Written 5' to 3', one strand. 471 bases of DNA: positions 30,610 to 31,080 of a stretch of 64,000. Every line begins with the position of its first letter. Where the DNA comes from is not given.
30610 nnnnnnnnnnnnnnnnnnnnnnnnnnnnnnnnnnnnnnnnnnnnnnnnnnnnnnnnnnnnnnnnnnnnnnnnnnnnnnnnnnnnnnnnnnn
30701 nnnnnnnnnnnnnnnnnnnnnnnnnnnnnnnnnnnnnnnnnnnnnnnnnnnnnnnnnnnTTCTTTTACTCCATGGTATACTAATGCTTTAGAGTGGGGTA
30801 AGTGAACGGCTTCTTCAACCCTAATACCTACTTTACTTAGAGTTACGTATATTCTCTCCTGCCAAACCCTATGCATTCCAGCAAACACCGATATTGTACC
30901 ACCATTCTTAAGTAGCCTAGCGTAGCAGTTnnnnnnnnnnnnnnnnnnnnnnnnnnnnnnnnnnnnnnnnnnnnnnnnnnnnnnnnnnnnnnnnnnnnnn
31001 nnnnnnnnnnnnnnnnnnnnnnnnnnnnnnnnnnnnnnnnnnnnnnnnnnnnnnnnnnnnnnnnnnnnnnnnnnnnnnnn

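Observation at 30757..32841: SAM methyltransferase gene split by a ~1.35-kb RHH + TnpB-like element with inverted-repeat ends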

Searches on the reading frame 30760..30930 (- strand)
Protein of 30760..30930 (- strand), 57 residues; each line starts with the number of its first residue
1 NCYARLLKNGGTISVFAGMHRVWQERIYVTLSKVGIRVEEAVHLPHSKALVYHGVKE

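Call 7: search_protein_families(library=pfam, proteins=[window:30760-30930:-], max_evalue=1)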
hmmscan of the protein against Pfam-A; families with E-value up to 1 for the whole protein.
window:30760-30930:- (57 aa): 0 families

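Call 8: search_protein_families(library=ncbifam, proteins=[window:30760-30930:-], max_evalue=1)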
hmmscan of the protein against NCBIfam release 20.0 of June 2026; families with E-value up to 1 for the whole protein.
window:30760-30930:- (57 aa): 0 families
